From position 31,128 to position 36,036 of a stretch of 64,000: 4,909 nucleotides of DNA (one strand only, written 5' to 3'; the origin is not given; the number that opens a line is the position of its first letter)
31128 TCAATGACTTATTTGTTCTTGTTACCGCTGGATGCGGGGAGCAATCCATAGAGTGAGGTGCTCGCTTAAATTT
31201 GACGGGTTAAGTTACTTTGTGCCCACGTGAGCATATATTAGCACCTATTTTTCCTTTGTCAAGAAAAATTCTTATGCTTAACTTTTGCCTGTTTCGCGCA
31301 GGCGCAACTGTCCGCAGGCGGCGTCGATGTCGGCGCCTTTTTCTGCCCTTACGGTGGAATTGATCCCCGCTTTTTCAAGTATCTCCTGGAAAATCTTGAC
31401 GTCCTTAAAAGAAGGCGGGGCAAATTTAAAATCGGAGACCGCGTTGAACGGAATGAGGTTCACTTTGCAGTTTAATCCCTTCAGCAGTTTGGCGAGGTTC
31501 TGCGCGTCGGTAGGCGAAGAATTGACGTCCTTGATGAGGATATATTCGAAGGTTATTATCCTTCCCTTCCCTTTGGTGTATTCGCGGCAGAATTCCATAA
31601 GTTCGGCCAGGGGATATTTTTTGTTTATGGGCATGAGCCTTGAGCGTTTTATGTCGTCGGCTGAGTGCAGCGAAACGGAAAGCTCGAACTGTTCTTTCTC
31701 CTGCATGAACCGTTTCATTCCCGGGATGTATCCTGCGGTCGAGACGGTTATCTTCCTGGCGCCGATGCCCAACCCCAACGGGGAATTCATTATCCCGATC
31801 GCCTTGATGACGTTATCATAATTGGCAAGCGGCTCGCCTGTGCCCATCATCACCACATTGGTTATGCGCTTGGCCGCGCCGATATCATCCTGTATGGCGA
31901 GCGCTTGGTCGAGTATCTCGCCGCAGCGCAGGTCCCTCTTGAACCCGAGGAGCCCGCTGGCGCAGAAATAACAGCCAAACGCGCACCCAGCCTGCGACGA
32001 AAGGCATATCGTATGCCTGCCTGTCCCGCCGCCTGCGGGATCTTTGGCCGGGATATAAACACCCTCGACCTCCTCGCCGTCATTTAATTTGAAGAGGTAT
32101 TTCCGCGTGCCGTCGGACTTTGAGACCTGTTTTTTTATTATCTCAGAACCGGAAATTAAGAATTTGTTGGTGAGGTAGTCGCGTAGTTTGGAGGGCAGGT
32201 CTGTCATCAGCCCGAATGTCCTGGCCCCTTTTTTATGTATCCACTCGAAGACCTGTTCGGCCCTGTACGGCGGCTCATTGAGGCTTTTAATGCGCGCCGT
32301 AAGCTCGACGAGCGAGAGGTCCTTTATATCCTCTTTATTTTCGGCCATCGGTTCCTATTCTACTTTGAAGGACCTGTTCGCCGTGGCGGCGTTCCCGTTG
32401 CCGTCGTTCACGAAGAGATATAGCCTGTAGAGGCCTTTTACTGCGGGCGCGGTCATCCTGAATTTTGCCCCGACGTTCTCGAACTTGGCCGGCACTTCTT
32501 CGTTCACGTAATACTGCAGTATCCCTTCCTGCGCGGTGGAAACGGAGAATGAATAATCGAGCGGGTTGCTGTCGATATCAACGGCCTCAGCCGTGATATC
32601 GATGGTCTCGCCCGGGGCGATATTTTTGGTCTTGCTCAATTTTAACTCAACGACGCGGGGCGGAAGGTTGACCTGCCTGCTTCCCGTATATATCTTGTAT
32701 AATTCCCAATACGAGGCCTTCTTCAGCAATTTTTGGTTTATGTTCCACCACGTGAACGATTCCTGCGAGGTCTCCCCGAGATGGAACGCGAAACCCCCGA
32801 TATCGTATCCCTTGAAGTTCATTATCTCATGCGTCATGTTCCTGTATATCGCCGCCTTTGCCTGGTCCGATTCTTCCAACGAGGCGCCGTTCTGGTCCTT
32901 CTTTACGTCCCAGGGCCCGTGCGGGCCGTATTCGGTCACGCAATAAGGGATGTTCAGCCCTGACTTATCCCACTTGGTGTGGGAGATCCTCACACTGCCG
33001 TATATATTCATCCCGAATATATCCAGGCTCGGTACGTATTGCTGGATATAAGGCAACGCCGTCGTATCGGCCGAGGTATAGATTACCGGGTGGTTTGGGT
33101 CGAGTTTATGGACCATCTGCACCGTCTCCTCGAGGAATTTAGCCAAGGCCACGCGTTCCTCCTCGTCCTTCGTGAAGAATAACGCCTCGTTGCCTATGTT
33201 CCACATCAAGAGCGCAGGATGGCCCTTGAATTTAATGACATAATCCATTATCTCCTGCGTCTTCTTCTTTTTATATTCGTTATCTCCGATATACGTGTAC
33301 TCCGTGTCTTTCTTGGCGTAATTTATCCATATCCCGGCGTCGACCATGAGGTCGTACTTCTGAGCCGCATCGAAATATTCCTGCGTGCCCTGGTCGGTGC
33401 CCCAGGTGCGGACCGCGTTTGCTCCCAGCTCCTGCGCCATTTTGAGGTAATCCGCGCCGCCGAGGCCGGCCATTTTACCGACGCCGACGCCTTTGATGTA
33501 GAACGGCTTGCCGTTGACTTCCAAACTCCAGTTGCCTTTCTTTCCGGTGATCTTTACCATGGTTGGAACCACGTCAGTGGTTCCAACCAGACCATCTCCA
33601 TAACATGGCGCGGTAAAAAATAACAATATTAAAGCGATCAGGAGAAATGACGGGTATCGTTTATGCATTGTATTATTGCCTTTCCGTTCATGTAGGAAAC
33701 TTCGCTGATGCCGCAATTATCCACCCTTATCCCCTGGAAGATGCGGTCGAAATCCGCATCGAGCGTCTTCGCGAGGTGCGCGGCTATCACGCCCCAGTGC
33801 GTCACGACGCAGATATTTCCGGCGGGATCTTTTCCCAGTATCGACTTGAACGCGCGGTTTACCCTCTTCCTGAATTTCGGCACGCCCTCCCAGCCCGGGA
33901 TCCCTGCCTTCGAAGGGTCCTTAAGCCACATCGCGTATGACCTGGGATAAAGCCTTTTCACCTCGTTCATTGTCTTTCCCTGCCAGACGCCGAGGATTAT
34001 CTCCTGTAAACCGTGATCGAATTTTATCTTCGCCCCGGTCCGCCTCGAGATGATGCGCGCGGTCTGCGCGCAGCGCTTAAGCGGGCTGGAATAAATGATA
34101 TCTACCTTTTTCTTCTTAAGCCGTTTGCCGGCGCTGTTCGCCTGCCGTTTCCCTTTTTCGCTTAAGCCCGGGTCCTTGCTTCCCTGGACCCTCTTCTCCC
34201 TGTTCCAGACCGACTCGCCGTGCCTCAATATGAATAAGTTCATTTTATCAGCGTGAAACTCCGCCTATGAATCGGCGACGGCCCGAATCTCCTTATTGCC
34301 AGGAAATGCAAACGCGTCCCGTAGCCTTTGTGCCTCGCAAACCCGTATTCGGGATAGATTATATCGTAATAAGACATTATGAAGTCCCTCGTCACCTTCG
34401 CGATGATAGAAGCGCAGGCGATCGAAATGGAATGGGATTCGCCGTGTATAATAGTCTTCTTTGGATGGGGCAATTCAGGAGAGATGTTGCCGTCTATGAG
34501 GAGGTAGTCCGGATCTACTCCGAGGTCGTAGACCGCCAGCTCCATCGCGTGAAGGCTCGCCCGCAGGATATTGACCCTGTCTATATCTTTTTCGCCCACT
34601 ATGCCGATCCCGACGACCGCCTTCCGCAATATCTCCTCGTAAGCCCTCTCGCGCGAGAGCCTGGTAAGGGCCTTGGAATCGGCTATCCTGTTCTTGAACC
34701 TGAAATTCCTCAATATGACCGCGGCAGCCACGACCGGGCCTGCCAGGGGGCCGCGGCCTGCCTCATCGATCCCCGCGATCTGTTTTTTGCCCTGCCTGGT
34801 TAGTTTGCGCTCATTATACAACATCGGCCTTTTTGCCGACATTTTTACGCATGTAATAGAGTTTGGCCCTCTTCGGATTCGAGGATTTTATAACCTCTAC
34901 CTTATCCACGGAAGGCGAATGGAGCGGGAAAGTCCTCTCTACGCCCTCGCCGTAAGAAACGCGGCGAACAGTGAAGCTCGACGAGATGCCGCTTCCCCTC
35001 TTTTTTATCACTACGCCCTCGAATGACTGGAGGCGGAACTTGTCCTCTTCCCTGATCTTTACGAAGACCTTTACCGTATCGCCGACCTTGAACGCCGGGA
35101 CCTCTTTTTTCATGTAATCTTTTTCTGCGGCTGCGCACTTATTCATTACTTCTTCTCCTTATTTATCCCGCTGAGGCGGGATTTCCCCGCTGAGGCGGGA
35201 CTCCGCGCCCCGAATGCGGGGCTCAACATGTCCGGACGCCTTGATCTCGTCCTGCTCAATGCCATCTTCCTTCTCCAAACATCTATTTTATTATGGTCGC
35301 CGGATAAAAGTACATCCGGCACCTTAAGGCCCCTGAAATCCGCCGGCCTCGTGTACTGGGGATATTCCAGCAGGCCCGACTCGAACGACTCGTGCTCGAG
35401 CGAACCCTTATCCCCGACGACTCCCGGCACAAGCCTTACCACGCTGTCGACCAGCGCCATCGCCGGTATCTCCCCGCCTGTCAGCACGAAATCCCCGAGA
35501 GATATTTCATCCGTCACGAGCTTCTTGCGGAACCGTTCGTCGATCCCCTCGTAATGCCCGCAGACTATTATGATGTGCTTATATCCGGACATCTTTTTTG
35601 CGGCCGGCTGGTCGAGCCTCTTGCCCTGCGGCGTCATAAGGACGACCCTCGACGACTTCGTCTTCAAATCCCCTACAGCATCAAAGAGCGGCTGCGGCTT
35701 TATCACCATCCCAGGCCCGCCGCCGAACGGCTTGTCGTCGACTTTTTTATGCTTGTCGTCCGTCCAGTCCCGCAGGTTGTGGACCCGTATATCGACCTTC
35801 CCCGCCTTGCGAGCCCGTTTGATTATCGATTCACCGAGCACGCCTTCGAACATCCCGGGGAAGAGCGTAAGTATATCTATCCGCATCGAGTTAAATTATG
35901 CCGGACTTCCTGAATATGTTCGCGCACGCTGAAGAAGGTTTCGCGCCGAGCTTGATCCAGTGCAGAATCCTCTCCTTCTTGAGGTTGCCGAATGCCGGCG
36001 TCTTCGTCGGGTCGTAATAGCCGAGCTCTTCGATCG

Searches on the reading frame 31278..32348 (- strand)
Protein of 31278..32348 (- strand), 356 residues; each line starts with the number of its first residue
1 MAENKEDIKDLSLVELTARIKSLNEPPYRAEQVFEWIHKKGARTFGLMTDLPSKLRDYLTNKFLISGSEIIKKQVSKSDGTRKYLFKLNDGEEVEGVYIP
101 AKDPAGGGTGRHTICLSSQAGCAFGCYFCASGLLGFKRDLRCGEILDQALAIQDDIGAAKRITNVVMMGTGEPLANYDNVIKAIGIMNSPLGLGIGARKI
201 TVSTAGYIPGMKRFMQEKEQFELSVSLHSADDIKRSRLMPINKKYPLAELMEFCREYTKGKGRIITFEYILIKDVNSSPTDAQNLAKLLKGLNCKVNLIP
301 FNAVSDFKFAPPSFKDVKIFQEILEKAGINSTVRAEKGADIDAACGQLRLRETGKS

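Call 7: search_protein_families(library=ncbifam, proteins=[window:31278-32348:-])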
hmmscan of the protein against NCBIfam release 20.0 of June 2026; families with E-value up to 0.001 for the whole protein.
window:31278-32348:- (356 aa): 8 families
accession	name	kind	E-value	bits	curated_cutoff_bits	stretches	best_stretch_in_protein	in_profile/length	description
TIGR00048.1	rRNA_mod_RlmN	equivalog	2.8e-116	388.3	290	1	4-352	5-346/355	dual-specificity RNA methyltransferase RlmN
NF011031.0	PRK14461.1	equivalog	3.6e-95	319.1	601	1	4-351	6-364/372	ribosomal RNA large subunit methyltransferase N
NF008396.0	PRK11194.1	equivalog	1.5e-84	284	633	1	3-348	10-353/379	dual-specificity RNA methyltransferase RlmN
NF000424.4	CfrAB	exception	1.5e-75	254.7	530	1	18-348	9-336/338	Cfr family 23S rRNA (adenine(2503)-C(8))-methyltransferase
TIGR04432.1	rSAM_Cfr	equivalog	2.3e-75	254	550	1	19-348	12-338/341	Cfr family 23S rRNA (adenine(2503)-C(8))-methyltransferase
NF011040.0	PRK14470.1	equivalog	1.1e-74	251.9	441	1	9-354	2-337/338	ribosomal RNA large subunit methyltransferase N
NF011024.0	PRK14453.1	equivalog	1.4e-74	251.4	468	1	19-349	14-341/348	23S rRNA (adenine(2503)-C(8))-methyltransferase Cfr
NF011034.0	PRK14464.1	equivalog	2.9e-54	184.2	422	1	49-353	42-331/348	RNA methyltransferase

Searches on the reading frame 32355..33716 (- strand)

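Call 7: search_protein_families(library=ncbifam, proteins=[window:32355-33716:-])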
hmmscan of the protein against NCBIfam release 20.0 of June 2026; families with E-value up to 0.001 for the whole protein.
window:32355-33716:- (453 aa): 4 families
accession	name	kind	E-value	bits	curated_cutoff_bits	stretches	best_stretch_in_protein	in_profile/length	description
NF041463.1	GalB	equivalog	1.4e-08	33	900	1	65-241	361-535/869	beta-galactosidase GalB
NF041462.1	GalA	equivalog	1.4e-07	30.1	900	1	67-244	301-461/763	beta-galactosidase GalA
NF007538.0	PRK10150.1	equivalog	2e-07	29.7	544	1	66-239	289-475/607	beta-glucuronidase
NF041100.1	betagal_LacZ_Ttogales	equivalog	3.2e-05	21.8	2000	1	55-180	313-445/1090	beta-galactosidase LacZ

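Call 20: search_protein_families(library=pfam, proteins=[window:32355-33716:-], max_evalue=0.001)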
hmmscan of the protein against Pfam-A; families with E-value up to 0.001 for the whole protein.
window:32355-33716:- (453 aa): 1 family
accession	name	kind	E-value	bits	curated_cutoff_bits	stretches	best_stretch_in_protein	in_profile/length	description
PF02836.23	Glyco_hydro_2_C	-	4.2e-10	39.7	21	1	65-264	8-211/302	Glycosyl hydrolases family 2, TIM barrel domain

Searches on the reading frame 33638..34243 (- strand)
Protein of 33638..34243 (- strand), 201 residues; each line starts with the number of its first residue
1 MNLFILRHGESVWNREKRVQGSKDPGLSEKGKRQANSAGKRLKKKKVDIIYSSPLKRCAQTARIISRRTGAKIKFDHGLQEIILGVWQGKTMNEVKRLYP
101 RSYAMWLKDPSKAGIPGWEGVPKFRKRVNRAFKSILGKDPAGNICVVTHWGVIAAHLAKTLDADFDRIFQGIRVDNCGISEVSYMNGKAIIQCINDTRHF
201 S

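Call 7: search_protein_families(library=ncbifam, proteins=[window:33638-34243:-])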
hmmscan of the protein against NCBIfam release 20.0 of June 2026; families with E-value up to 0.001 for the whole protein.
window:33638-34243:- (201 aa): 21 families
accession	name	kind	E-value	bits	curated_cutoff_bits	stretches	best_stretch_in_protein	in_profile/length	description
NF045917.1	PhserinePhPspA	equivalog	8.2e-43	146.5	350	1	2-200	3-200/211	phosphoserine phosphatase PspA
TIGR03162.1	ribazole_cobC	equivalog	3e-42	144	162.9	1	3-181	1-175/176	alpha-ribazole phosphatase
NF005567.0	PRK07238.1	equivalog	1.4e-40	139.8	326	1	3-200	180-377/378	bifunctional RNase H/acid phosphatase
TIGR03848.1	MSMEG_4193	subfamily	3.9e-29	101.5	203.85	1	3-197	2-199/204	MSMEG_4193 family putative phosphomutase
NF002901.0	PRK03482.1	equivalog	3.7e-26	92.1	261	1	2-188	3-188/215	2,3-diphosphoglycerate-dependent phosphoglycerate mutase GpmB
NF011580.0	PRK15004.1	equivalog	1.7e-25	90.2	250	1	1-197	1-196/203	adenosylcobalamin/alpha-ribazole phosphatase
NF009994.0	PRK13463.1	equivalog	2.2e-25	89.6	277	1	3-200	5-202/203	phosphoserine phosphatase 1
NF038349.1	dPGM_arch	equivalog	1.4e-23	83.8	225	1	5-190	3-177/194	2,3-diphosphoglycerate-dependent phosphoglycerate mutase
TIGR01258.1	pgm_1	subfamily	2.4e-14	53.3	81.7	1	2-70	2-72/245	2,3-bisphosphoglycerate-dependent phosphoglycerate mutase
NF010713.0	PRK14115.1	equivalog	4.7e-14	52.3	305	1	2-69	3-72/248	2,3-diphosphoglycerate-dependent phosphoglycerate mutase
NF010718.0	PRK14120.1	equivalog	9.7e-14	51.3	366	1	2-106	6-116/249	phosphoglyceromutase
NF009993.0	PRK13462.1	equivalog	3.2e-13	49.8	226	1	3-162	8-160/203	acid phosphatase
NF002339.0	PRK01295.1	equivalog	3.5e-13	49.5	316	1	3-80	5-87/206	2,3-bisphosphoglycerate-dependent phosphoglycerate mutase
NF002217.0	PRK01112.1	equivalog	4.7e-13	49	320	1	2-65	3-66/228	2,3-bisphosphoglycerate-dependent phosphoglycerate mutase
TIGR00249.1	sixA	equivalog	4.9e-10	39.5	74.5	1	1-72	1-71/154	phosphohistidine phosphatase SixA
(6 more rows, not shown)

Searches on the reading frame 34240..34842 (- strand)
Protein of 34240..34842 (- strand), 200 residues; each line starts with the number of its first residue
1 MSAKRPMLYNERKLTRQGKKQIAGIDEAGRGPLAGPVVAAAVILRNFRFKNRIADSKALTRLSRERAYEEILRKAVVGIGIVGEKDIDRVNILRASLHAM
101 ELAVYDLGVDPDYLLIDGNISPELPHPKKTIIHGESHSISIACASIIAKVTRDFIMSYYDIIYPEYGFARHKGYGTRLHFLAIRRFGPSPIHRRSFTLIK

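Call 7: search_protein_families(library=ncbifam, proteins=[window:34240-34842:-])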
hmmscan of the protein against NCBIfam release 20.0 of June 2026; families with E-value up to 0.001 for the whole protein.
window:34240-34842:- (200 aa): 9 families
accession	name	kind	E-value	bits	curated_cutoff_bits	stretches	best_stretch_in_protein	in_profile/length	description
NF000594.1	PRK00015.1-1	equivalog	1.1e-71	241.4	243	1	6-199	55-248/251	ribonuclease HII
NF000595.1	PRK00015.1-3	equivalog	2e-63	213.8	167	1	20-199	2-184/188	ribonuclease HII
NF000596.1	PRK00015.1-4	equivalog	2.5e-59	200.2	251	1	22-200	2-181/186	ribonuclease HII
NF000598.1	PRK00015.2-2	equivalog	1e-54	185.3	273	1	10-197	10-201/203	ribonuclease HII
NF010537.0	PRK13925.1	equivalog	4.5e-52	176.6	252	1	16-197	6-193/200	ribonuclease HII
NF010538.0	PRK13926.1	equivalog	1.8e-49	168.8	285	1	9-199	11-201/213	ribonuclease HII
NF000600.1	PRK00015.2-4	equivalog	1.9e-45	155.1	364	1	11-198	19-209/212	ribonuclease HII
NF011119.0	PRK14550.1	equivalog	3.2e-20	73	350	1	22-198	2-187/204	ribonuclease HII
TIGR00729.1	TIGR00729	equivalog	5.3e-15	56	123.3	1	22-167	1-168/207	ribonuclease HII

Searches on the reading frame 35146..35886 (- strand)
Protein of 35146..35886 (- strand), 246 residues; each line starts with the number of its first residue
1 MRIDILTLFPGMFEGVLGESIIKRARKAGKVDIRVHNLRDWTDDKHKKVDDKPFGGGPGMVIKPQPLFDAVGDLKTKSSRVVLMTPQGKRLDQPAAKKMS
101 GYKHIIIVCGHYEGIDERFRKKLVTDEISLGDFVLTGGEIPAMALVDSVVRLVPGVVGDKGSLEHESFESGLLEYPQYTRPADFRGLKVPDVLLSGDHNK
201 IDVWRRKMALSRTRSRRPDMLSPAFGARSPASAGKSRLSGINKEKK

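Call 7: search_protein_families(library=ncbifam, proteins=[window:35146-35886:-])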
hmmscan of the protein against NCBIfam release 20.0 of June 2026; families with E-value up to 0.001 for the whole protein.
window:35146-35886:- (246 aa): 2 families
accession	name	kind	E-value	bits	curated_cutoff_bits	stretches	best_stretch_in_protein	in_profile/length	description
NF000648.1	PRK00026.1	equivalog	2.3e-98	327.8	220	1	1-221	1-221/221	tRNA (guanosine(37)-N1)-methyltransferase TrmD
TIGR00088.1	trmD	equivalog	2.8e-95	318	195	1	1-222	1-222/233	tRNA (guanosine(37)-N1)-methyltransferase TrmD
